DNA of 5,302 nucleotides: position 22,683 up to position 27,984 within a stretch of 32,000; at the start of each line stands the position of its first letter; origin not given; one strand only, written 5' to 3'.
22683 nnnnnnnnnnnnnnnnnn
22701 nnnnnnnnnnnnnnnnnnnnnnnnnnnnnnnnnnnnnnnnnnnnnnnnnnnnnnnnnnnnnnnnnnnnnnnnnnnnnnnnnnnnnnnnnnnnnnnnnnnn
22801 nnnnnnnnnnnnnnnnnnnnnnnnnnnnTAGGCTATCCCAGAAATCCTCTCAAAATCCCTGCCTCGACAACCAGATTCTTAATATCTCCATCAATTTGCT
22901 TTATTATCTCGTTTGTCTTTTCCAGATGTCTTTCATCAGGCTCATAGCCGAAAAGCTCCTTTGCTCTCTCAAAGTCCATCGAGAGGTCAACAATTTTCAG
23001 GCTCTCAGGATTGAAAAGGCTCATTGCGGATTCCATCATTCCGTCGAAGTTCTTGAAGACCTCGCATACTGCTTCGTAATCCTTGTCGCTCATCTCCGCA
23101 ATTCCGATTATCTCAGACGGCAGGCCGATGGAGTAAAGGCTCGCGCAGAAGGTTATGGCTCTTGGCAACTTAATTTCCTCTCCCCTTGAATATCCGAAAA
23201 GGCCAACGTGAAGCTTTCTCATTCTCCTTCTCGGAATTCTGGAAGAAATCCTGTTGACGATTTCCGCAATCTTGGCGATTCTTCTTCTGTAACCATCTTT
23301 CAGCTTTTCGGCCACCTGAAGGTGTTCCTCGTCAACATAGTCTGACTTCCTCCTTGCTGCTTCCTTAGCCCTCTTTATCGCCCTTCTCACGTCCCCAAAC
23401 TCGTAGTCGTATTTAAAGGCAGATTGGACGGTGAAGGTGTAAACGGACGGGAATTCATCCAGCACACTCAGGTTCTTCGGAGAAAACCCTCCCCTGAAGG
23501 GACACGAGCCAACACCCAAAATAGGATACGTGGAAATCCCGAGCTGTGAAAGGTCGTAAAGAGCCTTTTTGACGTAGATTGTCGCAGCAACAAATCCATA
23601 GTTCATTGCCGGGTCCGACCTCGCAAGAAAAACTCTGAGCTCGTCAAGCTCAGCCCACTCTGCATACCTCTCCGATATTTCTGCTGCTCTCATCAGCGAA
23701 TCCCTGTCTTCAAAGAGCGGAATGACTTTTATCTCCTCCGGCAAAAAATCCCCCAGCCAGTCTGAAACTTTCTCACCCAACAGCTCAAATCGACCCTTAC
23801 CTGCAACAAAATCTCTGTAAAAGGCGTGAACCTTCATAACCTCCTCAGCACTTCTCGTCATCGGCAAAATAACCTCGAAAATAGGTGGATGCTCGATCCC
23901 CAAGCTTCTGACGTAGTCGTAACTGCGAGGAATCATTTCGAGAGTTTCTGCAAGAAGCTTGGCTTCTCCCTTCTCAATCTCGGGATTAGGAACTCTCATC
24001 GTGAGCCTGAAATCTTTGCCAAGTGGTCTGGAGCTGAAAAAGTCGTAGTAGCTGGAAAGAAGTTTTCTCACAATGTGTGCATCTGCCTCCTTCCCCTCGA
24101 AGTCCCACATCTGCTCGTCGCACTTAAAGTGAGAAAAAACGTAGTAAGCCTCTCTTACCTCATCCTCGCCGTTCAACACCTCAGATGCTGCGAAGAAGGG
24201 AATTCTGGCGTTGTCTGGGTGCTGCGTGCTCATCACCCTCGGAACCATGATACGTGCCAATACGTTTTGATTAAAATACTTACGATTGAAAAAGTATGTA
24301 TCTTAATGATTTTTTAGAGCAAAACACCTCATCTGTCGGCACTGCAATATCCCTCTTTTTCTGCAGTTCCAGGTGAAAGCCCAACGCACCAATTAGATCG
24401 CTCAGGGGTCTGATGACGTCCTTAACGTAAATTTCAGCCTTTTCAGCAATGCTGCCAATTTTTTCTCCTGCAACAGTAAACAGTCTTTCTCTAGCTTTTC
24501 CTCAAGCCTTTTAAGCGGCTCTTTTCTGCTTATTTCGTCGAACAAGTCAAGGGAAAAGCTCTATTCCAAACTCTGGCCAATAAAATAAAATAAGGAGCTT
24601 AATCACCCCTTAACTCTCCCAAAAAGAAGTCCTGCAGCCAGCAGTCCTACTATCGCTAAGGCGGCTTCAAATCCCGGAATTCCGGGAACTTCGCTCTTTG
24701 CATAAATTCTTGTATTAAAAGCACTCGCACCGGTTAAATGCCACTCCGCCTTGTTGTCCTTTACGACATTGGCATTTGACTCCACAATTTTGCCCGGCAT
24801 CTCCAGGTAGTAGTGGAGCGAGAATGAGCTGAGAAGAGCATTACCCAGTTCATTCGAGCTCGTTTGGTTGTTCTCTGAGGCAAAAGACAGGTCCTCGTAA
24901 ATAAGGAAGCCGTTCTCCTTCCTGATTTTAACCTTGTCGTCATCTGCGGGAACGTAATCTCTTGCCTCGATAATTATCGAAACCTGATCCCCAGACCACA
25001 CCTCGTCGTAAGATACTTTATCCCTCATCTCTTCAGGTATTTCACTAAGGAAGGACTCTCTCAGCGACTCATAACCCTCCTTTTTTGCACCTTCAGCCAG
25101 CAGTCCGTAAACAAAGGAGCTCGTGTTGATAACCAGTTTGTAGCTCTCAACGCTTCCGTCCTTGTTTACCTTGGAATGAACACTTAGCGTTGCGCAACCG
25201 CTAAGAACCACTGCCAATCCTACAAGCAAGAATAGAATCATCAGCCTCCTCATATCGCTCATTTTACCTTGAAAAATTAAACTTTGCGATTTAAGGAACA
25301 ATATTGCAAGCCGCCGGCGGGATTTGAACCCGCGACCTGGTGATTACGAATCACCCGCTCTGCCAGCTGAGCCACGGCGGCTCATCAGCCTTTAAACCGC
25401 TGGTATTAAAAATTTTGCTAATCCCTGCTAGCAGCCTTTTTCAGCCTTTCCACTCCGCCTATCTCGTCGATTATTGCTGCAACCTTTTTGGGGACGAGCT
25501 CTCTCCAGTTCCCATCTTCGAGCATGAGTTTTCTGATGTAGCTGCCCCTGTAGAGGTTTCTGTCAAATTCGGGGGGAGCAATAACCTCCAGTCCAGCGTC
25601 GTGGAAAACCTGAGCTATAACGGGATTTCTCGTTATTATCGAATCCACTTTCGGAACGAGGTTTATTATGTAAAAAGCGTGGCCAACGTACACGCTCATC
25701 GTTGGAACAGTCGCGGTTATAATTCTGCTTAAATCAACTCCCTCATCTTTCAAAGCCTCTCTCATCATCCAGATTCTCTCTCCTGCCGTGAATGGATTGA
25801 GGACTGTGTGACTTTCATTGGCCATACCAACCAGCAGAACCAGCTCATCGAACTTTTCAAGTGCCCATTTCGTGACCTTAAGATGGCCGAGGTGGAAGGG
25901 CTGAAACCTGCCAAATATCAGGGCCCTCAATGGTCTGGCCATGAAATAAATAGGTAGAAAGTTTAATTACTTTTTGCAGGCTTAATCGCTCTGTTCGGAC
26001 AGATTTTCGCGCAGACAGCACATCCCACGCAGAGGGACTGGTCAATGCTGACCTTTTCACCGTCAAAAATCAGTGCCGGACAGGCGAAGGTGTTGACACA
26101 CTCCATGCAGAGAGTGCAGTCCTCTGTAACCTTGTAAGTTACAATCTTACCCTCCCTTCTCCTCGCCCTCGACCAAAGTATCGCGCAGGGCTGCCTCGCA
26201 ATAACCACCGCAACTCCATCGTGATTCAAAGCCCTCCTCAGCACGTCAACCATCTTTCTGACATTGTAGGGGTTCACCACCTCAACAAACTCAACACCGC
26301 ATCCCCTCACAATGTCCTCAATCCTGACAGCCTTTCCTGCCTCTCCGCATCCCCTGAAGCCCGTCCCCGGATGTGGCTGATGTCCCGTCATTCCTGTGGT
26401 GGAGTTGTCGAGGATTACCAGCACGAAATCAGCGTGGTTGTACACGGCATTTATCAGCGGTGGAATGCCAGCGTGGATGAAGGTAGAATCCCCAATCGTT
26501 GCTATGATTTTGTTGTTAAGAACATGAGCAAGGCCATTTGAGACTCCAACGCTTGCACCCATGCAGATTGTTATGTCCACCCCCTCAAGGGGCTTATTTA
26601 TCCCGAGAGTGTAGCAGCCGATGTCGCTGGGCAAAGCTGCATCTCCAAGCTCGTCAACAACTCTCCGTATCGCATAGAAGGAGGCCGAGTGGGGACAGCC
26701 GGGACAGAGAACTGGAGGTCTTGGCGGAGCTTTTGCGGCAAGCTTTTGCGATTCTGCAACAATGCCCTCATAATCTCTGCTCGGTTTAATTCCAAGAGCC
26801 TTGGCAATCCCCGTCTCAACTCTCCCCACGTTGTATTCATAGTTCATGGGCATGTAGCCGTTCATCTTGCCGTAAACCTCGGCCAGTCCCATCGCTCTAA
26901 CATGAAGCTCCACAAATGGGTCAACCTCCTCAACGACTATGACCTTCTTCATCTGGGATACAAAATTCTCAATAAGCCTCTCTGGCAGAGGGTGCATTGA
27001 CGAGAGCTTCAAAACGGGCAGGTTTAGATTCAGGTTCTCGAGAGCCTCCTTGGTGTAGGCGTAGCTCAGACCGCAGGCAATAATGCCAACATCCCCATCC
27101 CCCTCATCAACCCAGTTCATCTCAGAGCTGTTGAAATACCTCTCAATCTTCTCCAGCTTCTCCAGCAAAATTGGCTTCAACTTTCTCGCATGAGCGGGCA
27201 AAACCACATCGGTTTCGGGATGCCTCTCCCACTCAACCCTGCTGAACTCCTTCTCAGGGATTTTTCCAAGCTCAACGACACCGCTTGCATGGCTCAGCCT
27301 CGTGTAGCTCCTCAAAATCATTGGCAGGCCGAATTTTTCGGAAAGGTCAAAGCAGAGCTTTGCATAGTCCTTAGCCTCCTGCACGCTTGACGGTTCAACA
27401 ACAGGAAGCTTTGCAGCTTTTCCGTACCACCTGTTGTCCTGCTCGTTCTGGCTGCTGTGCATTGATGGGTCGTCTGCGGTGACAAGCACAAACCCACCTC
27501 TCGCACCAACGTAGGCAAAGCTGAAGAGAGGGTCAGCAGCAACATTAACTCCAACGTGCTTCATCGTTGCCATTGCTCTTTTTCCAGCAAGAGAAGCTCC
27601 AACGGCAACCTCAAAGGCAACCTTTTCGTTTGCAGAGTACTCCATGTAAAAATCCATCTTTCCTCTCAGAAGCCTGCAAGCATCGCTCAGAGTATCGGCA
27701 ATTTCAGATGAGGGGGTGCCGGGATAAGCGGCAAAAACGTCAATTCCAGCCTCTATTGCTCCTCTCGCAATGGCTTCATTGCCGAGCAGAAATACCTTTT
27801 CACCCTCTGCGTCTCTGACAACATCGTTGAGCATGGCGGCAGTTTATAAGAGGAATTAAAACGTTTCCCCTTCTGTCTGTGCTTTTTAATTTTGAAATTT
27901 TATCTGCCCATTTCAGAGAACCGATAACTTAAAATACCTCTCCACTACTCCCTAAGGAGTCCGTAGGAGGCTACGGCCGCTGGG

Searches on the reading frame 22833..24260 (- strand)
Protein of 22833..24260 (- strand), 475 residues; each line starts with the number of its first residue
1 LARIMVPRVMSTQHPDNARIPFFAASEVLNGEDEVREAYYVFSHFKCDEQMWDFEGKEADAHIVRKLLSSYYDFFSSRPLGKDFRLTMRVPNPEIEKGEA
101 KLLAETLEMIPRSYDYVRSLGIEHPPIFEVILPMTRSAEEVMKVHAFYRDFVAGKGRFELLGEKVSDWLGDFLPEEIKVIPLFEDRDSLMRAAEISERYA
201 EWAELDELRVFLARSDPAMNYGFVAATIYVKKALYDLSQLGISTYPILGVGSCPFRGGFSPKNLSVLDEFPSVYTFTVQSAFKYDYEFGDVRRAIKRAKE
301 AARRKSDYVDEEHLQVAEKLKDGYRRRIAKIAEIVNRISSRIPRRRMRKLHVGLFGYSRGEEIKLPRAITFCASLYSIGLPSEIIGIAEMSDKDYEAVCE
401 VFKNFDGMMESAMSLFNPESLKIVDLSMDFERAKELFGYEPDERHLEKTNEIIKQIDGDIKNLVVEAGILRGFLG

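Call 31: search_protein_families(library=pfam, proteins=[window:22833-24260:-], max_evalue=0.001)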
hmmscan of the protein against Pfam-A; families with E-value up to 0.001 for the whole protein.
window:22833-24260:- (475 aa): 1 family
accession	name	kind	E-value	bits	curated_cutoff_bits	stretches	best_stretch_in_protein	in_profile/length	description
PF14010.12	PEPcase_2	-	1.3e-190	634.6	25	1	6-475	1-493/493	Phosphoenolpyruvate carboxylase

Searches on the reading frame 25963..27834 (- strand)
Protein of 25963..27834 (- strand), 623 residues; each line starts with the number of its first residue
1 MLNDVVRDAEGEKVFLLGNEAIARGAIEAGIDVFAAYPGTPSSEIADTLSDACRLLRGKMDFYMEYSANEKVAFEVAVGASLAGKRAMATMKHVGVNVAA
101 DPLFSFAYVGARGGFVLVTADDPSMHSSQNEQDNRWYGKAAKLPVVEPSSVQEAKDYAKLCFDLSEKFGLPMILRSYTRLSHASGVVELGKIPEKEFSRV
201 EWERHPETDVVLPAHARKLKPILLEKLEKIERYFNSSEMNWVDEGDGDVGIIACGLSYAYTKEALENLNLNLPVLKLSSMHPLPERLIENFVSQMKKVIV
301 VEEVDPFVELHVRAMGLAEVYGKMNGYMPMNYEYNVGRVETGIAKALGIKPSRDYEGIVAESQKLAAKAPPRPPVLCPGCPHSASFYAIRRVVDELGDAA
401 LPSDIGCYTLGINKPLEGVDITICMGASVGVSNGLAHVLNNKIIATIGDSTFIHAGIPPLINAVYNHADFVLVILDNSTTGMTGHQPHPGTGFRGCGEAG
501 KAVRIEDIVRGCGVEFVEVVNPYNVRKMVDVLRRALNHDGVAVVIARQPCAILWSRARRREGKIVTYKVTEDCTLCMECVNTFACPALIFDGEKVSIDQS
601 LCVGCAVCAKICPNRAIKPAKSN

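Call 31: search_protein_families(library=pfam, proteins=[window:25963-27834:-], max_evalue=0.001)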
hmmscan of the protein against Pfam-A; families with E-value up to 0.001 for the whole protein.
window:25963-27834:- (623 aa): 9 families
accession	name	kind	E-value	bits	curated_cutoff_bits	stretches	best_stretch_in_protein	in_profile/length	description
PF02775.26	TPP_enzyme_C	-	2e-22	80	21.9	1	404-545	1-150/151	Thiamine pyrophosphate enzyme, C-terminal TPP binding domain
PF01855.24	POR_N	-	1.9e-15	57.7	27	1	25-193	2-171/231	Pyruvate flavodoxin/ferredoxin oxidoreductase, thiamine diP-bdg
PF00037.32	Fer4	-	6.4e-08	32.5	21.1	1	596-618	2-24/24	4Fe-4S binding domain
PF12797.12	Fer4_2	-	3.5e-05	23.9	24.5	0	594-613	2-21/22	4Fe-4S binding domain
PF13237.11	Fer4_10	-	4.9e-05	23.6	25.5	1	569-613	5-53/53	4Fe-4S dicluster domain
PF12837.12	Fer4_6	-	6.6e-05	23.1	25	1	594-617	1-24/24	4Fe-4S binding domain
PF02780.25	Transketolase_C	-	0.00029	21.2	25.9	0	246-307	9-73/124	Transketolase, C-terminal domain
PF14697.11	Fer4_21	-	0.00057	20.4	35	0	572-617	7-57/59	4Fe-4S dicluster domain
PF12838.12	Fer4_7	-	0.00098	20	27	0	573-615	2-51/52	4Fe-4S dicluster domain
